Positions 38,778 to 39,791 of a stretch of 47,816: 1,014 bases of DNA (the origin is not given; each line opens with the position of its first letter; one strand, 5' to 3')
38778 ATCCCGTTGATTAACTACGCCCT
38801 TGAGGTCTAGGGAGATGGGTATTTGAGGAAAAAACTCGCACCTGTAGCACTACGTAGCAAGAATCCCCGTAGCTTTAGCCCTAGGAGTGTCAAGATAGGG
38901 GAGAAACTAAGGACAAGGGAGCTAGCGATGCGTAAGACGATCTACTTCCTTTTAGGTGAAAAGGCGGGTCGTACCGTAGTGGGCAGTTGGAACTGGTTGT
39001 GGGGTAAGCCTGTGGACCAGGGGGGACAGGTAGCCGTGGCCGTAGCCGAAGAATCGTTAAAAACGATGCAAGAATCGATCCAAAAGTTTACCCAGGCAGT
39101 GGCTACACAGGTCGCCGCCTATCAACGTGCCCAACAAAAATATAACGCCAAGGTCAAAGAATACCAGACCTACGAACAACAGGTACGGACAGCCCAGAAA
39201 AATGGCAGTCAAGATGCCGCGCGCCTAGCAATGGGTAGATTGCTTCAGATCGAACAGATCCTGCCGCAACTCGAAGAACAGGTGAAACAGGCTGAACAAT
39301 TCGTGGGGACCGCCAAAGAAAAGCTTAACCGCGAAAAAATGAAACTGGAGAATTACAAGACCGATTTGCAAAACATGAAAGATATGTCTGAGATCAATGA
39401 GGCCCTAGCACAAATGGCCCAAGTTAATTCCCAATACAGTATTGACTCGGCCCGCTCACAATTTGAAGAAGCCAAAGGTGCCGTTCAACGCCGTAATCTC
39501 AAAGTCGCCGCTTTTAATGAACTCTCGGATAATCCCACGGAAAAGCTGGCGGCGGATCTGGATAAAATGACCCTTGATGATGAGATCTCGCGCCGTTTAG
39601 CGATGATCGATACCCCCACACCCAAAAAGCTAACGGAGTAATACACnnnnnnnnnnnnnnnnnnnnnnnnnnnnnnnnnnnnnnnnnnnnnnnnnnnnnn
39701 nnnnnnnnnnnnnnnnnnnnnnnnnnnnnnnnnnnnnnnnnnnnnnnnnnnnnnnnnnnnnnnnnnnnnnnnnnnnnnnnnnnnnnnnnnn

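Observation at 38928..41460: PspA/IM30-like gene followed by two membrane-anchored PstS-like binding proteins, with no ABC transporter partners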

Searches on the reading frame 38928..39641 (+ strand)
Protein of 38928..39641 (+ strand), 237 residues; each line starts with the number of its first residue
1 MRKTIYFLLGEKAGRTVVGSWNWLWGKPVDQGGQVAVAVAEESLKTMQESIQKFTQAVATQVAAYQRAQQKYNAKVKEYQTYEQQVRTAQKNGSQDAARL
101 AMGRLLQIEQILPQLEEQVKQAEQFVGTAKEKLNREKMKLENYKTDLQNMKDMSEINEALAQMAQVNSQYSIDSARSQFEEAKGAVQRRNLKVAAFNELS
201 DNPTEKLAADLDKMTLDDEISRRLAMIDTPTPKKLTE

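Call 3: search_protein_families(library=pfam, proteins=[window:38928-39641:+], max_evalue=0.01)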
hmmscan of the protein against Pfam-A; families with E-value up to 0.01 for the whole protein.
window:38928-39641:+ (237 aa): 1 family
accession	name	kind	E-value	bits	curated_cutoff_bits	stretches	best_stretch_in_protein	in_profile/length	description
PF04012.17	PspA_IM30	-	2.2e-13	50.8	33.9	1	41-222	29-209/220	PspA/IM30 family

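Call 4: search_protein_families(library=ncbifam, proteins=[window:38928-39641:+], max_evalue=0.01)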
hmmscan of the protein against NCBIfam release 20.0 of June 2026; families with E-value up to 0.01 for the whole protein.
window:38928-39641:+ (237 aa): 1 family
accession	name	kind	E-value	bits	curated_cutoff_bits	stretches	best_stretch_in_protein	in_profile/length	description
TIGR02169.1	SMC_prok_A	equivalog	7.7e-05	20.6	729.4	1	31-202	664-838/1165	chromosome segregation protein SMC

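Call 7: find_homologous_proteins(query=window:38928-39641:+, max_evalue=0.001)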
Query window:38928-39641:+ (237 aa): 677 proteins with E <= 0.001 among 1818 candidates; the best 120 are listed.
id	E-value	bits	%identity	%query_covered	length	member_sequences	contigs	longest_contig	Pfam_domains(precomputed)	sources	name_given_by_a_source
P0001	4.2e-144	496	100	100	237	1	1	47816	PF04012.18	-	-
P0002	4.6e-115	401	81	100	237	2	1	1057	PF04012.18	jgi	-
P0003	1.0e-110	387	77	100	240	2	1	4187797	PF04012.18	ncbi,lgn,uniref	ncbi:PspA/IM30 family protein [Anthocerotibacter panamensis]|uniref:PspA/IM30 family protein n=1 Tax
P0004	1.5e-109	383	76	99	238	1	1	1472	PF04012.18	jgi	jgi:phage shock protein A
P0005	1.3e-107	376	77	99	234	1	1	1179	PF04012.18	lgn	-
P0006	4.5e-106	371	75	100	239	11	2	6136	PF04012.18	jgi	jgi:phage shock protein A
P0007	8.2e-106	371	75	100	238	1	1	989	PF04012.18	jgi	jgi:phage shock protein A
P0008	1.3e-105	370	75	100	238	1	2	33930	PF04012.18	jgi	jgi:phage shock protein A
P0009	1.7e-105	370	74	100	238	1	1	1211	PF04012.18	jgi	jgi:phage shock protein A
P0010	2.2e-105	369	75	100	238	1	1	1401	PF04012.18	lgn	-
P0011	3.1e-105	369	74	100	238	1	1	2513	PF04012.18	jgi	jgi:phage shock protein A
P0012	8.0e-105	367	74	100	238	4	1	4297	PF04012.18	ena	-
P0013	9.3e-105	367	74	100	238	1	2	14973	PF04012.18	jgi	jgi:phage shock protein A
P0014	1.1e-104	367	74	97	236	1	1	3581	PF04012.18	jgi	-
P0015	1.4e-104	367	73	100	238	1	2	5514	PF04012.18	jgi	jgi:phage shock protein A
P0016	1.9e-104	366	74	100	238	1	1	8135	PF04012.18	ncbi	-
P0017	2.6e-104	366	76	97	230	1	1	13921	PF04012.18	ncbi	-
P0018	2.7e-104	366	74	97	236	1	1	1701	PF04012.18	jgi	-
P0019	6.8e-104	364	73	100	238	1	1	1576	PF04012.18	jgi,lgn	jgi:phage shock protein A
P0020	6.9e-102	358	72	100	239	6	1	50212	PF04012.18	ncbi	-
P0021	6.9e-102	358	79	90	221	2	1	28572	PF04012.18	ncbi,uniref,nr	ncbi:PspA/IM30 family protein [Candidatus Cyanaurora vandensis]|uniref:PspA/IM30 family protein n=1 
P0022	1.1e-101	357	72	100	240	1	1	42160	PF04012.18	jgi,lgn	jgi:phage shock protein A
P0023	3.3e-101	356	73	100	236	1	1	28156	PF04012.18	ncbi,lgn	-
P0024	7.0e-101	355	71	100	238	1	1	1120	PF04012.18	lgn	-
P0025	2.4e-100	353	70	100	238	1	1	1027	PF04012.18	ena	-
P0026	2.6e-100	353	71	100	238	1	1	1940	PF04012.18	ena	-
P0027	7.7e-99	348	70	100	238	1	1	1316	PF04012.18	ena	-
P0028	1.9e-98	347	70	100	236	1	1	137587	PF04012.18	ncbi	ncbi:PspA/IM30 family protein [Phormidium nigroviride]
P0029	2.6e-98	346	70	100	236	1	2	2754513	PF04012.18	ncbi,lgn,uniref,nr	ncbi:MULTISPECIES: PspA/IM30 family protein [Kamptonema]|uniref:PspA/IM30 family protein n=1 Tax=Kam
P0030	2.6e-98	346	69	100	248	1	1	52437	PF04012.18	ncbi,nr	ncbi:MAG: PspA/IM30 family protein [Acaryochloridaceae cyanobacterium SU_2_1]|nr:PspA/IM30 family pr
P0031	2.6e-98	346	70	100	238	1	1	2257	PF04012.18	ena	-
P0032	2.7e-98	346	70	100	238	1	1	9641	PF04012.18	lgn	-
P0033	3.7e-98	346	70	100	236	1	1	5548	PF04012.18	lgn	-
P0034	5.9e-98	345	70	100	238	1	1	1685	PF04012.18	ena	-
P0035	9.9e-98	344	70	100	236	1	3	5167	PF04012.18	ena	-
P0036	1.2e-97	344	68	100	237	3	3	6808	PF04012.18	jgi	-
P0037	1.2e-97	344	69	99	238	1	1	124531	PF04012.18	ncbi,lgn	-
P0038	1.5e-97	344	70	100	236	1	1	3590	PF04012.18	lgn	-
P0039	1.7e-97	343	70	100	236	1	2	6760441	PF04012.18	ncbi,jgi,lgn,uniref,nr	ncbi:PspA/IM30 family protein [Kamptonema animale CS-326]|jgi:phage shock protein A|uniref:PspA/IM30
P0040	2.0e-97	343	69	100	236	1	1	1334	PF04012.18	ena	-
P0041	2.1e-97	343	69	100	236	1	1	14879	PF04012.18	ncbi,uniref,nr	ncbi:PspA/IM30 family protein [Kamptonema sp. UHCC 0994]|uniref:PspA/IM30 family protein n=1 Tax=Kam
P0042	2.2e-97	343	69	100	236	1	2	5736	PF04012.18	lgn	-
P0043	4.0e-97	342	69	100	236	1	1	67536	PF04012.18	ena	-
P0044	4.3e-97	342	70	100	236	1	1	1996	PF04012.18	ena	-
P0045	7.7e-97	341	70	97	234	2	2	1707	PF04012.18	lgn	-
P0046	5.8e-96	338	66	100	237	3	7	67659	PF04012.18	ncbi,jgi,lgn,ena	-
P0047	1.7e-95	337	68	100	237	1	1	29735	PF04012.18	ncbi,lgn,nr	ncbi:MAG TPA: PspA/IM30 family protein [Kamptonema sp.]|nr:PspA/IM30 family protein [Kamptonema sp.]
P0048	2.1e-95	337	66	100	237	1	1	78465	PF04012.18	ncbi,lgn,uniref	ncbi:MAG: PspA/IM30 family protein [Coleofasciculus sp. G3-WIS-01]|uniref:PspA/IM30 family protein n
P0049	2.3e-95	337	69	100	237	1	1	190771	PF04012.18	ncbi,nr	ncbi:hypothetical protein BCD67_14625 [Oscillatoriales cyanobacterium USR001]|nr:hypothetical protei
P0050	3.0e-95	336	68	100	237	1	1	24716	PF04012.18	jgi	jgi:phage shock protein A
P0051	4.8e-95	335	67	98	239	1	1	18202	PF04012.18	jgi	jgi:phage shock protein A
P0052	5.1e-95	335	68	99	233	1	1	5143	PF04012.18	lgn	-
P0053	6.2e-95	335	68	100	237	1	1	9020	PF04012.18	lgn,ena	-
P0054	1.2e-94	334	67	99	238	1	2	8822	PF04012.18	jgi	jgi:phage shock protein A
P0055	1.3e-94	334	68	100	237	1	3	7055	PF04012.18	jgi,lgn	jgi:phage shock protein A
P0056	1.6e-94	334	65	100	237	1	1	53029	PF04012.18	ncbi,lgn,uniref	ncbi:PspA/IM30 family protein [Coleofasciculus sp. G2-EDA-02]|uniref:PspA/IM30 family protein n=1 Ta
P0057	1.9e-94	334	67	98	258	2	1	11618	PF04012.18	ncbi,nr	ncbi:MAG: PspA/IM30 family protein [Gloeomargaritaceae cyanobacterium C42_A2020_066]|nr:PspA/IM30 fa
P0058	2.1e-94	333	67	99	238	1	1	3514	PF04012.18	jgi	jgi:phage shock protein A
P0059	2.3e-94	333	67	99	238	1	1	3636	PF04012.18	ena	-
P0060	2.3e-94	333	67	98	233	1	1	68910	PF04012.18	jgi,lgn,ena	jgi:phage shock protein A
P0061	2.7e-94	333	67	99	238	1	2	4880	PF04012.18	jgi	jgi:phage shock protein A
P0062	2.7e-94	333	68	100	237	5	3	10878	PF04012.18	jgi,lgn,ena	-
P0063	3.5e-94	333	67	99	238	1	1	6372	PF04012.18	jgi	jgi:phage shock protein A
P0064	3.8e-94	333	69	96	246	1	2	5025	PF04012.18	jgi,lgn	jgi:phage shock protein A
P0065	3.8e-94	333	70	97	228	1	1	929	PF04012.18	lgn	-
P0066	3.9e-94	333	65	100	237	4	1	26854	PF04012.18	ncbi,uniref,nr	ncbi:PspA/IM30 family protein [Limnofasciculus baicalensis]|uniref:PspA/IM30 family protein n=1 Tax=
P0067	4.0e-94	332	69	96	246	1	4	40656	PF04012.18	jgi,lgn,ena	jgi:phage shock protein A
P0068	4.2e-94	332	65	100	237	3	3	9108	PF04012.18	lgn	-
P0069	4.2e-94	332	69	96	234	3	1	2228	PF04012.18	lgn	-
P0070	4.3e-94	332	69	96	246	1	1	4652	PF04012.18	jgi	jgi:phage shock protein A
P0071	4.6e-94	332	67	99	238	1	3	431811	PF04012.18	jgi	jgi:phage shock protein A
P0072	4.7e-94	332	67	99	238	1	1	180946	PF04012.18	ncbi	-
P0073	5.2e-94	332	67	99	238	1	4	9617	PF04012.18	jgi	jgi:phage shock protein A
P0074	6.6e-94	332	68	99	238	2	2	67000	PF04012.18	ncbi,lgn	-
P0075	7.3e-94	332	66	100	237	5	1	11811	PF04012.18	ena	-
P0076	7.6e-94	332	67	98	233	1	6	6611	PF04012.18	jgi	jgi:phage shock protein A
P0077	8.4e-94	331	64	100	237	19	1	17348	PF04012.18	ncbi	-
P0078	9.9e-94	331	68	96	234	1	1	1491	PF04012.18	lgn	-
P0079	1.7e-93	330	66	99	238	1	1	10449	PF04012.18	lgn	-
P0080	1.9e-93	330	69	96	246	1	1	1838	PF04012.18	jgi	jgi:phage shock protein A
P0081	2.1e-93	330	69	96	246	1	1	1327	PF04012.18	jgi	jgi:phage shock protein A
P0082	2.5e-93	330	68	95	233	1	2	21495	PF04012.18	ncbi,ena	-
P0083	2.8e-93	330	68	95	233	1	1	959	PF04012.18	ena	-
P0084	3.1e-93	330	66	99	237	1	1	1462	PF04012.18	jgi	jgi:phage shock protein A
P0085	4.0e-93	329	67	95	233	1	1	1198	PF04012.18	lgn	-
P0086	4.8e-93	329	65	99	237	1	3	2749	PF04012.18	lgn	-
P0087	5.0e-93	329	66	99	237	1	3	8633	PF04012.18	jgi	jgi:phage shock protein A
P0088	5.5e-93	329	66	99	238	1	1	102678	PF04012.18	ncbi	-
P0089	6.0e-93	329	66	99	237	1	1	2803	PF04012.18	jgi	jgi:phage shock protein A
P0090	6.5e-93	329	69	97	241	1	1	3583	PF04012.18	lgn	-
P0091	6.9e-93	328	66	99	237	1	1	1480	PF04012.18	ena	-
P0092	8.0e-93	328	67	100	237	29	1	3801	PF04012.18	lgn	-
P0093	8.4e-93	328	66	99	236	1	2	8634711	PF04012.18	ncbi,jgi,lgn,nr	ncbi:MAG: PspA/IM30 family protein [Oscillatoria princeps RMCB-10]|jgi:phage shock protein A|nr:PspA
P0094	2.0e-92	327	66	99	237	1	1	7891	PF04012.18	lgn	-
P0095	2.8e-92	326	66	99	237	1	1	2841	PF04012.18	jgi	jgi:Phage shock protein A (IM30), suppresses sigma54-dependent transcription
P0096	2.9e-92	326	65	99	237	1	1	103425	PF04012.18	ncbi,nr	ncbi:MAG: PspA/IM30 family protein [Richelia sp. CSU_2_1]|nr:PspA/IM30 family protein [Richelia sp. 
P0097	3.3e-92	326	67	97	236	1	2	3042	PF04012.18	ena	-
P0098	3.4e-92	326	68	96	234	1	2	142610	PF04012.18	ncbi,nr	ncbi:MAG: PspA/IM30 family protein [Oscillatoriaceae bacterium SKW80]|nr:PspA/IM30 family protein [O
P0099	4.9e-92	326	67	97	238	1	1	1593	PF04012.18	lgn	-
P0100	5.2e-92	326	65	99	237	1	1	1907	PF04012.18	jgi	jgi:phage shock protein A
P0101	5.2e-92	326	65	100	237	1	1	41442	PF04012.18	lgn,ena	-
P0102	7.3e-92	325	69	96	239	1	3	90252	PF04012.18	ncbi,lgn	-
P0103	7.4e-92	325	63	99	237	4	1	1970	PF04012.18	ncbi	ncbi:MAG: PspA/IM30 family protein [Microcoleus sp.]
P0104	7.5e-92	325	66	99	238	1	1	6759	PF04012.18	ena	-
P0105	8.5e-92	325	66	99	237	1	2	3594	PF04012.18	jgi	jgi:phage shock protein A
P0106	9.0e-92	325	64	100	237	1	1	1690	PF04012.18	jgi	jgi:phage shock protein A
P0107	9.5e-92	325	65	99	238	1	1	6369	PF04012.18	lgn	-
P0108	1.2e-91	324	65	99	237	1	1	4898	PF04012.18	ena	-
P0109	1.2e-91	324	65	99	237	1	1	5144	PF04012.18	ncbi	-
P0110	1.4e-91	324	65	99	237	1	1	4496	PF04012.18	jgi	jgi:phage shock protein A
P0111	1.5e-91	324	65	99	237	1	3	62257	PF04012.18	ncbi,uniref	ncbi:PspA/IM30 family protein [Microcoleus sp. LAD1_D5]|uniref:PspA/IM30 family protein n=1 Tax=uncl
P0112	1.5e-91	324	65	100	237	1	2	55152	PF04012.18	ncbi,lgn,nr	ncbi:MAG: PspA/IM30 family protein [Oscillatoriales cyanobacterium]|nr:MAG: PspA/IM30 family protein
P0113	1.5e-91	324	65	100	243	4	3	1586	PF04012.18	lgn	-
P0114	1.6e-91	324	65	99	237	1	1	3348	PF04012.18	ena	-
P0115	1.7e-91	324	68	95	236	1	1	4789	PF04012.18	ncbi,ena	-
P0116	1.8e-91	324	66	100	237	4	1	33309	PF04012.18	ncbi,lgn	ncbi:MAG: PspA/IM30 family protein [Cyanobacteria bacterium P01_D01_bin.50]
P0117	1.9e-91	324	65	99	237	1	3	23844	PF04012.18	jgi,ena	jgi:phage shock protein A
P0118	2.1e-91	324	65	99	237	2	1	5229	PF04012.18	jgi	jgi:phage shock protein A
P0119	2.1e-91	324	65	99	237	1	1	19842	PF04012.18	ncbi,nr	ncbi:MAG: PspA/IM30 family protein [Microcoleus sp. SM1_3_4]|nr:PspA/IM30 family protein [Microcoleu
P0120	2.2e-91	324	63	100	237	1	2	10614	PF04012.18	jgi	jgi:phage shock protein A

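Call 8: find_related_loci(query=window:38928-39641:+, collection=genome_contigs, flank=6000)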
Query window:38928-39641:+ (237 aa) in genome_contigs; peptide patterns used: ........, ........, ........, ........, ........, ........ (x = any residue, [..] = any of these).
65 stretches matched a pattern; 20 encode a relative of the query (tblastn E <= 1e-3); 20 distinct loci.
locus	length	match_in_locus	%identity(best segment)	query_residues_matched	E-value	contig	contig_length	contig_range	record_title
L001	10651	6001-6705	74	1-237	4e-119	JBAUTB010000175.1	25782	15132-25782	MAG: Gloeobacterales cyanobacterium isolate MFD02237_ilm_asm_bin13 k127_10011, whole genome shotgun sequence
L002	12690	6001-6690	75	1-230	2e-117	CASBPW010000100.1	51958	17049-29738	MAG: uncultured cyanobacterium isolate PMM_0068 genome assembly, contig: PMM_0068_000000000100, whole genome shotgun seq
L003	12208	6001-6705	73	1-237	3e-113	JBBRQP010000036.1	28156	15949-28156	MAG: Gloeobacterales cyanobacterium isolate metawrap_la1_52 W_la1_52_k141_1123461L_28156_cov_17.9822, whole genome shotg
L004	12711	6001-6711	69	1-237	1e-111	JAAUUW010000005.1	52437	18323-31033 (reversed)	MAG: Acaryochloridaceae cyanobacterium SU_2_1 NODE_58_length_52437_cov_2.427643, whole genome shotgun sequence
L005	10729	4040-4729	79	1-230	1e-123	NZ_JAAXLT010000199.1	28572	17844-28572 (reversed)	MAG: Candidatus Cyanaurora vandensis isolate LV9 k99_726290, whole genome shotgun sequence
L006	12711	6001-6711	57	1-237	3e-93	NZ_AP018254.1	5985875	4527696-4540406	Calothrix sp. NIES-3974 chromosome, complete genome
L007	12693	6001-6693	57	5-235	2e-85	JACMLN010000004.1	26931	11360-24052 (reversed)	MAG: Gloeobacterales cyanobacterium ES-bin-313 ES-bin-313-contig-k141_158252, whole genome shotgun sequence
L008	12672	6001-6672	50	1-224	2e-75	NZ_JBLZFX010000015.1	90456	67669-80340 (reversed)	Alkalinema pantanalense CENA528 NODE_15_size90456_pilon, whole genome shotgun sequence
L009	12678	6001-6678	50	2-227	2e-68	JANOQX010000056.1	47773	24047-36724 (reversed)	MAG: Cyanobacteria bacterium VAR_4_metabat_243 VAR_4_k141_2569126, whole genome shotgun sequence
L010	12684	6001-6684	48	1-231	3e-67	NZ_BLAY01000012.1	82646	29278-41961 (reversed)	Microseira wollei NIES-4236 sequence012, whole genome shotgun sequence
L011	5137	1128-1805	48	1-224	3e-66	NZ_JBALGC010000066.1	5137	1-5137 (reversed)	MAG: Nostoc sp. isolate S9 bin 6 NODE_2527_length_5137_cov_16.877231, whole genome shotgun sequence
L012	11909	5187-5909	45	1-235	4e-62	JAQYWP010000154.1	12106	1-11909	MAG: Rhizonema sp. PD38 Dictyo3468_NODE_183_length_12106_cov_6.60783, whole genome shotgun sequence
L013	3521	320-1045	46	1-237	5e-61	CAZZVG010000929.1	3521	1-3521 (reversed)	MAG: Iningainema sp. isolate Brown_J.bin.8 genome assembly, contig: NODE_16834_length_3521_cov_3.882862, whole genome sh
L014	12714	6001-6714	39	1-232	7e-53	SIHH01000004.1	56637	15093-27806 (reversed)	MAG: Phormidium sp. SL48-SHIP NODE_532_length_56637_cov_65.684882, whole genome shotgun sequence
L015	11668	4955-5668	39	1-232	3e-52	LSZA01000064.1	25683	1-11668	Phormidium willei BDU 130791 contig00064, whole genome shotgun sequence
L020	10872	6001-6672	46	1-224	1e-59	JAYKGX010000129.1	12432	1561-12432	MAG: Synechococcales cyanobacterium isolate 1279498 NODE_45761353, whole genome shotgun sequence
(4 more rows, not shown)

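Call 17: find_related_loci(query=A1, collection=genome_contigs, flank=5000)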
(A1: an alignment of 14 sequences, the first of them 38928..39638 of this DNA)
Query A1 (237 aa) in genome_contigs; peptide patterns used: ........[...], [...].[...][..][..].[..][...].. (x = any residue, [..] = any of these).
347 stretches matched a pattern; 296 encode a relative of the query (tblastn E <= 1e-3); the best 80 are kept; 80 distinct loci.
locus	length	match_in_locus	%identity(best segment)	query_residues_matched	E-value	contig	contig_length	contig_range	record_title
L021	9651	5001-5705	74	1-237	1e-118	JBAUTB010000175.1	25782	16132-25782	MAG: Gloeobacterales cyanobacterium isolate MFD02237_ilm_asm_bin13 k127_10011, whole genome shotgun sequence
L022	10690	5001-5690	75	1-230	7e-117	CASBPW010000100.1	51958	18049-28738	MAG: uncultured cyanobacterium isolate PMM_0068 genome assembly, contig: PMM_0068_000000000100, whole genome shotgun seq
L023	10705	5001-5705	73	1-237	1e-112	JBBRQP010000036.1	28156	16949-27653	MAG: Gloeobacterales cyanobacterium isolate metawrap_la1_52 W_la1_52_k141_1123461L_28156_cov_17.9822, whole genome shotg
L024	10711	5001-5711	69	1-237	4e-111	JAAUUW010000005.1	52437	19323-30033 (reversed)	MAG: Acaryochloridaceae cyanobacterium SU_2_1 NODE_58_length_52437_cov_2.427643, whole genome shotgun sequence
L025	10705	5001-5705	69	1-235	5e-110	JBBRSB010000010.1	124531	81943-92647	MAG: Gloeobacterales cyanobacterium isolate La2_maxbin2.427 La2_maxbin2.427_K_678602L124531_cov_115.2084, whole genome s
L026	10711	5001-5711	65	1-237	2e-106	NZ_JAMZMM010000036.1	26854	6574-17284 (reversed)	Limnofasciculus baicalensis BBK-W-15 NODE_36_length_26854_cov_14.518825, whole genome shotgun sequence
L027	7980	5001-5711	64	1-237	3e-106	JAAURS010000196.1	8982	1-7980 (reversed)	MAG: Acaryochloridaceae cyanobacterium RU_4_10 NODE_4213_length_8982_cov_2.786900, whole genome shotgun sequence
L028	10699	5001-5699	67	1-232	8e-106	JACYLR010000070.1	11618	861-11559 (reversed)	MAG: Gloeomargaritaceae cyanobacterium C42_A2020_066 NODE_6974_length_11618_cov_4.800484, whole genome shotgun sequence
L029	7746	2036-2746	67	1-237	2e-105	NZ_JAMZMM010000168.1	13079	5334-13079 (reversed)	Limnofasciculus baicalensis BBK-W-15 NODE_172_length_13079_cov_15.133753, whole genome shotgun sequence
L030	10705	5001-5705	66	1-235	3e-105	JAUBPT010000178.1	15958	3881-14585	Microcoleus sp. S13_C3 NODE_196_length_15958_cov_45.463258, whole genome shotgun sequence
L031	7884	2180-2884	65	1-235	2e-104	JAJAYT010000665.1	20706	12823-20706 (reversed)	MAG: Microcoleus sp. CAN_BIN18 c_000000203808, whole genome shotgun sequence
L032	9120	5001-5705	65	1-235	2e-104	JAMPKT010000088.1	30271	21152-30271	Microcoleus vaginatus DQ-U2 scaffold_88, whole genome shotgun sequence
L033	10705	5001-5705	66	1-235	2e-104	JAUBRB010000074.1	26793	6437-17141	Microcoleus sp. POL10_C6 NODE_146_length_26793_cov_46.749439, whole genome shotgun sequence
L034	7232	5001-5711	66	1-237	4e-104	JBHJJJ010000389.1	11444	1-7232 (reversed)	MAG: Rivularia sp. (in: cyanobacteria) isolate pac_S3C3015 S3Ck141_389518, whole genome shotgun sequence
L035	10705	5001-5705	65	1-235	5e-104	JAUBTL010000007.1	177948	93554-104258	Microcoleus sp. D2_18a_B4 NODE_10_length_177948_cov_67.517347, whole genome shotgun sequence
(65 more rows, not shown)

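Call 46: predict_structure(alignment_id=A2)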
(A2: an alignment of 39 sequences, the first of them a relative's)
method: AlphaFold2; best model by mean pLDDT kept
length: 237 residues; sequences in the alignment: 39
mean_pLDDT: 69.6   pTM: 0.60
mean pLDDT of the five models: 69.6, 68.3, 66.7, 63.1, 62.1
residues with pLDDT >= 90: 17; 70-90: 120; 50-70: 51; < 50: 49
segments of 3 or more residues with pLDDT < 50: 10-12, 26-36, 195-214, 229-237
pLDDT, mean of each block of 10 residues (from residue 1): 48 51 50 48 71 83 89 91 86 80 81 88 89 83 70 71 77 82 75 49 41 55 62 40
secondary structure, 60 per line:
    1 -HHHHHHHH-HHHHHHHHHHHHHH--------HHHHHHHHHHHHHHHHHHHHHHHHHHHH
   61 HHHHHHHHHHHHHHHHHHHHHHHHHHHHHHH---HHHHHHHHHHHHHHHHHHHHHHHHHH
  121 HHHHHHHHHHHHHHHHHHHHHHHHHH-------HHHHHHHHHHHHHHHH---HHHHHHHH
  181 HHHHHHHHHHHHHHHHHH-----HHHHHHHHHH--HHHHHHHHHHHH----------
elements in order: H2-9 H11-24 H33-91 H95-146 H154-169 H173-198 H204-213 H216-227

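Call 48: search_solved_structures(query=A2, max_evalue=0.01, show_alignments=2)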
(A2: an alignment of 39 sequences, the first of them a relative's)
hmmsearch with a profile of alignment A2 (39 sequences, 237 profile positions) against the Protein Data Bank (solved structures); distinct sequences matched with E-value up to 0.01: 9.
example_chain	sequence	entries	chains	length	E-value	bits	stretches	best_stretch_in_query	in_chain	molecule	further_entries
8qbr_A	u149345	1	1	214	3.9e-09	39.7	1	40-220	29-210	Membrane-associated protein Vipp1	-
8qhv_0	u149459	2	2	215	6.3e-09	39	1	38-214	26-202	Membrane-associated protein Vipp1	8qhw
8qbw_A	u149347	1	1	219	6.6e-09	39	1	40-221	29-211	Phage shock protein A, PspA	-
8qfv_0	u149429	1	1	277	8.5e-09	38.6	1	38-219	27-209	Protein sll0617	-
8qbv_A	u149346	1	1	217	8.9e-09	38.5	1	40-221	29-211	Membrane-associated protein Vipp1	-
6zvr_B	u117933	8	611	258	9.5e-09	38.4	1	41-222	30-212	Vipp1 | Phage shock protein A, PspA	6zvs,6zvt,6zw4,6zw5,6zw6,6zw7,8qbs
8qhx_D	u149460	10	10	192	9.7e-09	38.4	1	39-214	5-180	Membrane-associated protein Vipp1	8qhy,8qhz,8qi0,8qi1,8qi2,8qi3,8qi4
7o3w_D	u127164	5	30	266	1.5e-08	37.8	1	38-219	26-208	Protein sll0617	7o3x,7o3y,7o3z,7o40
9eom_A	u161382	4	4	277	5.9e-06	29.3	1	38-219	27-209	Membrane-associated protein Vipp1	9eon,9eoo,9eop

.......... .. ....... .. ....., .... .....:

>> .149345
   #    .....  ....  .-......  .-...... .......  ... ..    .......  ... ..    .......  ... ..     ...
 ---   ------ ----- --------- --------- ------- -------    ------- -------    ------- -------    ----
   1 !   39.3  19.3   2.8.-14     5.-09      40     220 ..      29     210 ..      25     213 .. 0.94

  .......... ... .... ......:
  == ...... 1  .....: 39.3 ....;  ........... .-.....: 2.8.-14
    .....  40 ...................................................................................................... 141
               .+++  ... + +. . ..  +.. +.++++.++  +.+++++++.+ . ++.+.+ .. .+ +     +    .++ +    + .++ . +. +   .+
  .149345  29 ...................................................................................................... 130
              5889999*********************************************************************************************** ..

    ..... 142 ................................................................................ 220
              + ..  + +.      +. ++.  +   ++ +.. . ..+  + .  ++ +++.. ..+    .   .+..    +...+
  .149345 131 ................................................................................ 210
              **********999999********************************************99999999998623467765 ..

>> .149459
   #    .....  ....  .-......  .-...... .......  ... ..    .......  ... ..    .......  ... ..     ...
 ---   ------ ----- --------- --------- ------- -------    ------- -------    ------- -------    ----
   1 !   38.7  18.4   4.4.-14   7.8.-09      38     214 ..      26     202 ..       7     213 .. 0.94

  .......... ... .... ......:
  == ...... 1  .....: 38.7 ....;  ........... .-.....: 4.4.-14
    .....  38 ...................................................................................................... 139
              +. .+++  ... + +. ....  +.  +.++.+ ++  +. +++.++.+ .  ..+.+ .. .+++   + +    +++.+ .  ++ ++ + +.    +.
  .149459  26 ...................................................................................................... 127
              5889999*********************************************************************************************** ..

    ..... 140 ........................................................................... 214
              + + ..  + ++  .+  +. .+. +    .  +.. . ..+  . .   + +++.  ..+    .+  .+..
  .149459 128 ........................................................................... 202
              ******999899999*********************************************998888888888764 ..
